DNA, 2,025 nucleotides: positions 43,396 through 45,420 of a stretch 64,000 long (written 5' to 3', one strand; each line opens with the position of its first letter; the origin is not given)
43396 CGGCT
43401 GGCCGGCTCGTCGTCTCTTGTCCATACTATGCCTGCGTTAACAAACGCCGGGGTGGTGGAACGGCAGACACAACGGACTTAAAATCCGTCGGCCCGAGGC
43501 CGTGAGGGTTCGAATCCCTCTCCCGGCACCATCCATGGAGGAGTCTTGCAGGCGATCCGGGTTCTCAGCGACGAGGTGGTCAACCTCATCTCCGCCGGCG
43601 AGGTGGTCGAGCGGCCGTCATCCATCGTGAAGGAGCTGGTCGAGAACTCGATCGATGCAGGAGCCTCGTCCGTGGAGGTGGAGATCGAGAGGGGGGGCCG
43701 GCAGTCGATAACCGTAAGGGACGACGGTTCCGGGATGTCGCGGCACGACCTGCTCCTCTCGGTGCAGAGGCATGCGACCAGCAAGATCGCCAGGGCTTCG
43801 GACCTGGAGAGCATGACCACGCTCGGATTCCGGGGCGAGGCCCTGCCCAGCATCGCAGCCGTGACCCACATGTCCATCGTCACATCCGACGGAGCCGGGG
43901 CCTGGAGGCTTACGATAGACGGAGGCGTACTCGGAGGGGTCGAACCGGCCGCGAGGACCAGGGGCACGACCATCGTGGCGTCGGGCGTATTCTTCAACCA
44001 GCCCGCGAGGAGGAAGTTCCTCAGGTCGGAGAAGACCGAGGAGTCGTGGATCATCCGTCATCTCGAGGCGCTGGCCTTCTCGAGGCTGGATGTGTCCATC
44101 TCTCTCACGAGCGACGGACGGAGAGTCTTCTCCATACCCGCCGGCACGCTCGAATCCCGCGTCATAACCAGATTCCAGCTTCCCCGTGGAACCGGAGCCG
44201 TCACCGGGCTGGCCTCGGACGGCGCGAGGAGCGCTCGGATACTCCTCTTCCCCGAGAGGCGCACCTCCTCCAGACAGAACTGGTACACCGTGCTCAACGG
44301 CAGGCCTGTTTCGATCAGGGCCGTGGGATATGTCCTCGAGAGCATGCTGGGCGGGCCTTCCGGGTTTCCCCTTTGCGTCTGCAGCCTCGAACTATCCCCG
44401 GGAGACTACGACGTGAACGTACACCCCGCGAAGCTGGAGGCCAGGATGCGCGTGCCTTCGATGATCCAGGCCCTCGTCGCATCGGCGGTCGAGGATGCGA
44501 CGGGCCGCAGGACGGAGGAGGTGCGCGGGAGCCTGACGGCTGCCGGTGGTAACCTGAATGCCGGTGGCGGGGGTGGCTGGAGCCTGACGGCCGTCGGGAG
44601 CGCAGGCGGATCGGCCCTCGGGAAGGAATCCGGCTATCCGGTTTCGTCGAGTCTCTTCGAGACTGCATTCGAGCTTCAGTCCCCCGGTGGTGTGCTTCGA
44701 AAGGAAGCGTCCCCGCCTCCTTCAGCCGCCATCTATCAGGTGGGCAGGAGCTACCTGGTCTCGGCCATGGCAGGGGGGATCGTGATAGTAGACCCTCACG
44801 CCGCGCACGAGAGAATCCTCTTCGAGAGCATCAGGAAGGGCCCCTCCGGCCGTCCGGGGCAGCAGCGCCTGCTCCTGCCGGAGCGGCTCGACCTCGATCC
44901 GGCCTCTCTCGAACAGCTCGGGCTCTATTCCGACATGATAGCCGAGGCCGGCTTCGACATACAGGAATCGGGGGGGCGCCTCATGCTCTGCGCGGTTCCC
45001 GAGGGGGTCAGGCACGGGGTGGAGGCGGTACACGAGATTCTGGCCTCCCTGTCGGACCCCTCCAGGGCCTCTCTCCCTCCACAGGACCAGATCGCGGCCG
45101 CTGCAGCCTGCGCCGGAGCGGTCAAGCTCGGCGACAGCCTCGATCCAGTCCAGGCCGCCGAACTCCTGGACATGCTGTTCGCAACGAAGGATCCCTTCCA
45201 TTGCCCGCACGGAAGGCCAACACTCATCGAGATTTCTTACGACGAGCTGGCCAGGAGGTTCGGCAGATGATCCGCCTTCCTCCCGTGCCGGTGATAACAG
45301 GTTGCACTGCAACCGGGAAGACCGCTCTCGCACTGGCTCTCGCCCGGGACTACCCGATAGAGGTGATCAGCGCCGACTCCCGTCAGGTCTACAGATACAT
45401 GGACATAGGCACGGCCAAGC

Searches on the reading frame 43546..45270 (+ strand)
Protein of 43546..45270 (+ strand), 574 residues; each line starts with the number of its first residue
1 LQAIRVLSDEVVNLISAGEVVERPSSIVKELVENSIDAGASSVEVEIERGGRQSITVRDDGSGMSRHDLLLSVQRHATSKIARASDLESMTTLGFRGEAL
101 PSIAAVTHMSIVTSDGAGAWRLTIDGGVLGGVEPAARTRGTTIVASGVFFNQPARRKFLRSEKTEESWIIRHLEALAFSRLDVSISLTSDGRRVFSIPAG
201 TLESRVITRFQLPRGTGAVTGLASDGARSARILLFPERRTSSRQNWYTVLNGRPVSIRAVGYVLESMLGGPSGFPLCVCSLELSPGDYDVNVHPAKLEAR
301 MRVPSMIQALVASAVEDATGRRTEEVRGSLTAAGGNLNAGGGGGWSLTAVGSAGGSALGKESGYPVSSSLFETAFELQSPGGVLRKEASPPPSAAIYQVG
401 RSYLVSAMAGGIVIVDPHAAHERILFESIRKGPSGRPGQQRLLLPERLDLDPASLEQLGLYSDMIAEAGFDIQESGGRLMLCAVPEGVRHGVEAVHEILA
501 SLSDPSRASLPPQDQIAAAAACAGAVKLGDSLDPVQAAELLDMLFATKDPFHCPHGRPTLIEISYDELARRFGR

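Call 91: search_protein_families(library=pfam, proteins=[window:43546-45270:+], max_evalue=0.0001)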
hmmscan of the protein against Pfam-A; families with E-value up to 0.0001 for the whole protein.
window:43546-45270:+ (574 aa): 4 families
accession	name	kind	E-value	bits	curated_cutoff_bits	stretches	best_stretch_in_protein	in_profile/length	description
PF08676.16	MutL_C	-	7.5e-22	78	25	1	397-532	2-142/142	MutL C terminal dimerisation domain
PF13589.12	HATPase_c_3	-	3.3e-12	47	25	1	26-117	5-96/137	Histidine kinase-, DNA gyrase B-, and HSP90-like ATPase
PF01119.25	DNA_mis_repair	-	4.6e-12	46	26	1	236-318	32-117/119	DNA mismatch repair protein, C-terminal domain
PF02518.31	HATPase_c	-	3.8e-08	34.2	26.4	1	22-78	4-63/111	Histidine kinase-, DNA gyrase B-, and HSP90-like ATPase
